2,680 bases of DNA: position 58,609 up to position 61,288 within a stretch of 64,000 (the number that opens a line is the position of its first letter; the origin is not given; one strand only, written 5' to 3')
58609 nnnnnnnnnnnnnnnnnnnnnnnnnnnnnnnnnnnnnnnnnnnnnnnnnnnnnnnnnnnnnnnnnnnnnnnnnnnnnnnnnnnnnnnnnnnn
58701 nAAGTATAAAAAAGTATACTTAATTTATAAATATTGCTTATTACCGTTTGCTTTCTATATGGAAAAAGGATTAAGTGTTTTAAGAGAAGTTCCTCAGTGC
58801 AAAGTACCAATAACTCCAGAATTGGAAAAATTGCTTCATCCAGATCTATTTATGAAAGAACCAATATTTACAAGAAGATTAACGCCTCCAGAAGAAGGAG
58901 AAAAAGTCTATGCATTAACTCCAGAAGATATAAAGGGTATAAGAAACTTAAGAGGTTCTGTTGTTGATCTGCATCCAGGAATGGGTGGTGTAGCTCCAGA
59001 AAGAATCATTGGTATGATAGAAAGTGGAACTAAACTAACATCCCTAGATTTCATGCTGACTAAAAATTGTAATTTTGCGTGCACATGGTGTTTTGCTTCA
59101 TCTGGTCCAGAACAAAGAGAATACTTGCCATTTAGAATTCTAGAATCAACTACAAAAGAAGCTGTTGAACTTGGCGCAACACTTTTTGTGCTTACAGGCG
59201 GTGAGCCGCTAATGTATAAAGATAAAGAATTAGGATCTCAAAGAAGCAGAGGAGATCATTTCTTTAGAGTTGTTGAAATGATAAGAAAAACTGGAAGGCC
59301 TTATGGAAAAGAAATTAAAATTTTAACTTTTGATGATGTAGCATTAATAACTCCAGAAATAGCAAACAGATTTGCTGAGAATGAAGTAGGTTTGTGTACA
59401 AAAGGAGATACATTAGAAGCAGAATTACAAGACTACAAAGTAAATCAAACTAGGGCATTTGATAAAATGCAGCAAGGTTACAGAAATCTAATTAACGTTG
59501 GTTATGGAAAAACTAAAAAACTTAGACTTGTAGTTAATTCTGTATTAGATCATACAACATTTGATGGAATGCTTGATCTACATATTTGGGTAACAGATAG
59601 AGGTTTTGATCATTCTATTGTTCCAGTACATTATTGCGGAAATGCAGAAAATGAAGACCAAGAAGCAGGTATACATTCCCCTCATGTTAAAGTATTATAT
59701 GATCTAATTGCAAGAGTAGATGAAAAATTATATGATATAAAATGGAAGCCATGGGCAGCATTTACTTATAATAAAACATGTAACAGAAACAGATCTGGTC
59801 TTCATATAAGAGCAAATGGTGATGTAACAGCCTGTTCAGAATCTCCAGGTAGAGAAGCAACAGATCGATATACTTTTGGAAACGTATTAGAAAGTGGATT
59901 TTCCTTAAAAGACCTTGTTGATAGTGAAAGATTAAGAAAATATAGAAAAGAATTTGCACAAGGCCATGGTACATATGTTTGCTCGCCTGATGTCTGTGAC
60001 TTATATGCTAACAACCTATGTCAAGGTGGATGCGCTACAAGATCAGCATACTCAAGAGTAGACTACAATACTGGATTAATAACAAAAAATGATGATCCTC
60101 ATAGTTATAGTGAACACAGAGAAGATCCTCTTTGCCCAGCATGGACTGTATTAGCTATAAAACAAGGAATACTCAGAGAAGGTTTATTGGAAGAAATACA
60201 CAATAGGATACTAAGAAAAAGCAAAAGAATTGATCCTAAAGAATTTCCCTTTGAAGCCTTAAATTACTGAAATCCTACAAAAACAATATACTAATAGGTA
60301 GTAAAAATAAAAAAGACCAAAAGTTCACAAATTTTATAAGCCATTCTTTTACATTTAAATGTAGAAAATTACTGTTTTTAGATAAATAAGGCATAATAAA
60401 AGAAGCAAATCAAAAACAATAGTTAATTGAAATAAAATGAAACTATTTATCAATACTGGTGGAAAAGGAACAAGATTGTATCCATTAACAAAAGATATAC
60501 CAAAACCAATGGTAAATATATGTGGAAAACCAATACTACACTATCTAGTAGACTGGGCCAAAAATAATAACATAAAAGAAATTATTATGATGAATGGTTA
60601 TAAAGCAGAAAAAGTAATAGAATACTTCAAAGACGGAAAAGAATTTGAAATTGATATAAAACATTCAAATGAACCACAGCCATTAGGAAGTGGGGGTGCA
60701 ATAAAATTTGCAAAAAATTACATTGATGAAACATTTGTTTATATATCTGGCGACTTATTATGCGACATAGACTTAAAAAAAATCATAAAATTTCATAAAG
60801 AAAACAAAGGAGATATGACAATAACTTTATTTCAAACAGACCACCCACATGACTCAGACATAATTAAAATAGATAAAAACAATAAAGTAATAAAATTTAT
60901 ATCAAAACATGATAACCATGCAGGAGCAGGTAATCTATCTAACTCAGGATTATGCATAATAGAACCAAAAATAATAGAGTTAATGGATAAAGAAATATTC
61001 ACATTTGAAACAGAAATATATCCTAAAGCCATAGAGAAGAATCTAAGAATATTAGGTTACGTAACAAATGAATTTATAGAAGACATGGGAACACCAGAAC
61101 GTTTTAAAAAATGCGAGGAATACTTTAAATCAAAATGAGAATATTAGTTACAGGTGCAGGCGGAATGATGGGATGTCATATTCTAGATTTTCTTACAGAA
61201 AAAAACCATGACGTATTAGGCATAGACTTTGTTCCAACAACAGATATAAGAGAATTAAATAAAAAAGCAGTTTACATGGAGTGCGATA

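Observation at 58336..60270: HxlR regulator divergently paired with a radical SAM/SPASM maturase of unknown substrate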

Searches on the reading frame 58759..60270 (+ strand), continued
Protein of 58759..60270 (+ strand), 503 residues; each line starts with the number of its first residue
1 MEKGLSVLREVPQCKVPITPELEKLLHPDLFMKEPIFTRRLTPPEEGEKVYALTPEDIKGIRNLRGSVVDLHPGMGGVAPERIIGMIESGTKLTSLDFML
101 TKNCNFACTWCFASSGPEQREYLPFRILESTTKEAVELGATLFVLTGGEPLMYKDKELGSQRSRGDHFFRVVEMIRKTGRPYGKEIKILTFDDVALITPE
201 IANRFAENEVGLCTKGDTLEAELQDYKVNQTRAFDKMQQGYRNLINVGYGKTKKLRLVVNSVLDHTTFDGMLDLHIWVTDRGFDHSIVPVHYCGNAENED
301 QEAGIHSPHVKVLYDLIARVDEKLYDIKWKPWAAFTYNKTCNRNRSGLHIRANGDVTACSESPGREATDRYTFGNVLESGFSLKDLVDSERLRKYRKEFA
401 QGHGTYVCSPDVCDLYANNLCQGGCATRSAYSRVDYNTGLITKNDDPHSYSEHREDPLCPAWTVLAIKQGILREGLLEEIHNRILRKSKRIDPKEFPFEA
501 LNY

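Call 86: search_protein_families(library=pfam, proteins=[L045:628-1767:+, L045:1771-3075:+, L045:3266-4192:+, L045:4447-5475:+, L045:5592-7223:+, L045:12007-13776:+, L045:13780-14778:+, L045:14759-15940:+, L045:15946-16575:+], max_evalue=0.001)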
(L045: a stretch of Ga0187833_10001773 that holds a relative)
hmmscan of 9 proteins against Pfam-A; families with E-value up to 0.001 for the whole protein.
L045:628-1767:+ (379 aa): 1 family
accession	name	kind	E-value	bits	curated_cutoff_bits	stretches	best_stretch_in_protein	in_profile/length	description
PF04464.20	Glyphos_transf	-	3.5e-26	92.5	22.1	1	121-370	131-366/367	CDP-Glycerol:Poly(glycerophosphate) glycerophosphotransferase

L045:1771-3075:+ (434 aa): 0 families

L045:3266-4192:+ (308 aa): 3 families
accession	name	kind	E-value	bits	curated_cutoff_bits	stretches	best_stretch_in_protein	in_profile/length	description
PF00676.26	E1_dh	-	1.2e-68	231.8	22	1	13-307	3-299/300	Dehydrogenase E1 component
PF13292.11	DXP_synthase_N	-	1.4e-05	24.9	21.2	1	119-184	116-181/274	1-deoxy-D-xylulose-5-phosphate synthase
PF02775.26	TPP_enzyme_C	-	8.6e-05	22.8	21.9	0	90-234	2-150/151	Thiamine pyrophosphate enzyme, C-terminal TPP binding domain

L045:4447-5475:+ (342 aa): 2 families
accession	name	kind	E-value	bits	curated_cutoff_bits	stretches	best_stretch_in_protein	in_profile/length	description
PF02780.25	Transketolase_C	-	6.2e-33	113.8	25.9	1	190-312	1-124/124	Transketolase, C-terminal domain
PF02779.29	Transket_pyr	-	1.1e-31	110.3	27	1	2-175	4-173/174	Transketolase, pyrimidine binding domain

L045:5592-7223:+ (543 aa): 3 families
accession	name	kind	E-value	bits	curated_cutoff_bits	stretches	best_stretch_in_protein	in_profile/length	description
PF13714.12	PEP_mutase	-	6e-57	193.4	31.5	1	7-251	1-239/240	Phosphoenolpyruvate phosphomutase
PF12804.13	NTP_transf_3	-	4.1e-09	37.3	27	1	319-413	17-118/160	MobA-like NTP transferase domain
PF00463.27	ICL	-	3.5e-06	26.3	26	1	77-143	151-217/526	Isocitrate lyase family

L045:12007-13776:+ (589 aa): 6 families
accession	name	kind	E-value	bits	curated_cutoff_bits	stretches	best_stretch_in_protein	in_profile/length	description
PF00005.33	ABC_tran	-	7.9e-33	114.4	25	1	366-515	1-137/137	ABC transporter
PF00664.28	ABC_membrane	-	1.5e-10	41.7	28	1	28-295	11-266/274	ABC transporter transmembrane region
PF02463.25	SMC_N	-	2.1e-07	31.1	40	1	486-556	136-210/220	RecF/RecN/SMC N terminal domain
PF13555.12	AAA_29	-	8.6e-05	22.7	27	1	373-395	19-41/61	P-loop containing region of AAA domain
PF03193.22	RsgA_GTPase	-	0.00019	21.7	30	1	347-398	76-128/174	RsgA GTPase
PF13304.12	AAA_21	-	0.00054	20.6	27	0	380-447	3-73/304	AAA domain, putative AbiEii toxin, Type IV TA system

L045:13780-14778:+ (332 aa): 9 families
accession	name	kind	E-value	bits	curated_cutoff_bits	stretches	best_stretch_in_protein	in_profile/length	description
PF16363.11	GDP_Man_Dehyd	-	1.5e-69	235.5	27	1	9-309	1-329/332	GDP-mannose 4,6 dehydratase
PF01370.27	Epimerase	-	4.3e-55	187.2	20.9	1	8-245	1-240/240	NAD dependent epimerase/dehydratase family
PF01073.25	3Beta_HSD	-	1e-25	90.8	22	1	9-227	1-224/280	3-beta hydroxysteroid dehydrogenase/isomerase family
PF02719.21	Polysacc_synt_2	-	5.2e-18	65.7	20.2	1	8-267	1-251/293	Polysaccharide biosynthesis protein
PF07993.18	NAD_binding_4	-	1.1e-16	61.3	20.1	1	10-184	1-209/258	Male sterility protein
PF04321.23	RmlD_sub_bind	-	2.5e-10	40.4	27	1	7-161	2-134/287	RmlD substrate binding domain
PF13460.12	NAD_binding_10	-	1.5e-09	38.5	27.2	1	12-162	1-130/184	NAD(P)H-binding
PF00106.31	adh_short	-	3.3e-08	33.7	26.6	1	6-165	1-162/195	short chain dehydrogenase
PF05368.20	NmrA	-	5.8e-06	26.5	27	1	5-84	2-76/298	NmrA-like family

L045:14759-15940:+ (393 aa): 3 families
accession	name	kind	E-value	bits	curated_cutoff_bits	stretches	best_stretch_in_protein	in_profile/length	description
PF01041.23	DegT_DnrJ_EryC1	-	9.2e-103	344.7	19.8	1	22-385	5-359/360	DegT/DnrJ/EryC1/StrS aminotransferase family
PF00155.27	Aminotran_1_2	-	3.4e-07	30.2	19.7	1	45-128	45-138/361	Aminotransferase class I and II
PF01212.27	Beta_elim_lyase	-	5.4e-05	23.1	27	1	44-182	34-170/288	Beta-eliminating lyase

L045:15946-16575:+ (209 aa): 4 families
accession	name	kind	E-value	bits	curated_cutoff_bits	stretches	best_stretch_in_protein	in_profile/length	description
PF00132.30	Hexapep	-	5.6e-15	54.7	27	2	125-159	2-36/36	Bacterial transferase hexapeptide (six repeats)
PF17836.7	PglD_N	-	4.8e-10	40.3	23.4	1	3-84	1-77/78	PglD N-terminal domain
PF25084.1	LbH_EIF2B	-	1e-06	29.1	54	1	100-197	3-97/105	EIF2B subunit epsilon LbH domain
PF14602.12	Hexapep_2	-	8.3e-06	25.9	27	1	167-193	8-32/34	Hexapeptide repeat of succinyl-transferase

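Call 87: find_encoding_contigs(protein=window:58759-60270:+, flank=3000, max_places=4)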
Protein window:58759-60270:+ (503 aa): 24 contigs read that carry it; 4 places shown.
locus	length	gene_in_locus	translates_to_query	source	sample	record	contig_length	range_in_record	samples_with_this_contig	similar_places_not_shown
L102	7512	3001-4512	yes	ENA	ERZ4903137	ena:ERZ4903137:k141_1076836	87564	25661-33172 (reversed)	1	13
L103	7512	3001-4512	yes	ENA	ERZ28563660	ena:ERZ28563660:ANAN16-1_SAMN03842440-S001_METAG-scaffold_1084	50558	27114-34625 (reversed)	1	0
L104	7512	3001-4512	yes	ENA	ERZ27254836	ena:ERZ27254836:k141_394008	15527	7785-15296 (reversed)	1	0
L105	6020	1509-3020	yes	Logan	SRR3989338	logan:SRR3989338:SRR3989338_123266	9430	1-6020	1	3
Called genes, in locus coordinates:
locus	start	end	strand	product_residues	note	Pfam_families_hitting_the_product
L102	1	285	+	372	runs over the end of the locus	PF13439:Glyco_transf_4, PF13477:Glyco_trans_4_2 (weak), PF13579:Glyco_trans_4_4, PF20706:GT4-conflict (weak), PF00534:Glycos_transf_1, PF13692:Glyco_trans_1_4, PF13524:Glyco_trans_1_2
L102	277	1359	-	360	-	PF13439:Glyco_transf_4, PF20706:GT4-conflict, PF00534:Glycos_transf_1, PF13692:Glyco_trans_1_4, PF13524:Glyco_trans_1_2 (weak)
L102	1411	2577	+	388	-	PF13439:Glyco_transf_4, PF00534:Glycos_transf_1, PF13692:Glyco_trans_1_4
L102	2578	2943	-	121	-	PF01638:HxlR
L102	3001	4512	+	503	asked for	PF04055:Radical_SAM, PF13186:SPASM (weak)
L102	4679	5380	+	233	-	PF00483:NTP_transferase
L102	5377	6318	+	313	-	PF01073:3Beta_HSD, PF01370:Epimerase, PF02719:Polysacc_synt_2 (weak), PF04321:RmlD_sub_bind, PF16363:GDP_Man_Dehyd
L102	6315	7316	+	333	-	PF00288:GHMP_kinases_N, PF08544:GHMP_kinases_C (weak)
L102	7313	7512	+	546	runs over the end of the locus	PF13580:SIS_2, PF01380:SIS, PF00288:GHMP_kinases_N, PF08544:GHMP_kinases_C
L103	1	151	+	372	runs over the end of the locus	PF13439:Glyco_transf_4, PF13477:Glyco_trans_4_2 (weak), PF13579:Glyco_trans_4_4, PF20706:GT4-conflict (weak), PF00534:Glycos_transf_1, PF13692:Glyco_trans_1_4, PF13524:Glyco_trans_1_2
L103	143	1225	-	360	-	PF13439:Glyco_transf_4, PF20706:GT4-conflict, PF00534:Glycos_transf_1, PF13692:Glyco_trans_1_4, PF13524:Glyco_trans_1_2 (weak)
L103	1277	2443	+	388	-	PF13439:Glyco_transf_4, PF00534:Glycos_transf_1, PF13692:Glyco_trans_1_4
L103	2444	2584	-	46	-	-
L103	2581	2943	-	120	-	-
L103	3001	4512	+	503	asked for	PF04055:Radical_SAM, PF13186:SPASM (weak)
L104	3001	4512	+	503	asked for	PF04055:Radical_SAM, PF13186:SPASM (weak)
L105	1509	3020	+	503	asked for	PF04055:Radical_SAM, PF13186:SPASM (weak)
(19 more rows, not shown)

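Call 89: search_protein_families(library=padloc, proteins=[window:58759-60270:+], max_evalue=0.001)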
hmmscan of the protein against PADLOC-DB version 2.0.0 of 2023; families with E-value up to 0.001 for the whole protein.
window:58759-60270:+ (503 aa): 2 families
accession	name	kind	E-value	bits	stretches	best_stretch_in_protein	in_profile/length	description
PDLC02903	pVip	-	2.2e-07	28.6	1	97-156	3-58/257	Viperins not associated with kinases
PDLC02904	pVip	-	2e-05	22.3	1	96-155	5-64/262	Viperins associated with kinases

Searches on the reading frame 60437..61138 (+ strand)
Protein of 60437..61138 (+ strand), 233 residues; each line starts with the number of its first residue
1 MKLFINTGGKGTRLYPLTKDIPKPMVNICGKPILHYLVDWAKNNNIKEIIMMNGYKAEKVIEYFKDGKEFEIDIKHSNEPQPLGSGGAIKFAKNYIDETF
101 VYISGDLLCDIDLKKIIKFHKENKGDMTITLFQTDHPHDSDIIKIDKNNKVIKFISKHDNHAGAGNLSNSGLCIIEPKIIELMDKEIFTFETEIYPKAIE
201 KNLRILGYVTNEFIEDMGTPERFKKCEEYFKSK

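Call 3: search_protein_families(library=pfam, proteins=[window:60437-61138:+], max_evalue=0.01)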
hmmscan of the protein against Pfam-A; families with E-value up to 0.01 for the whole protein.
window:60437-61138:+ (233 aa): 2 families
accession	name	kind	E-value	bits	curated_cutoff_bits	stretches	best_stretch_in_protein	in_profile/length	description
PF00483.29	NTP_transferase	-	7.4e-33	114.6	21.2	1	7-225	6-237/245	Nucleotidyl transferase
PF12804.13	NTP_transf_3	-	0.0031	18.1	27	1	7-80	5-68/160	MobA-like NTP transferase domain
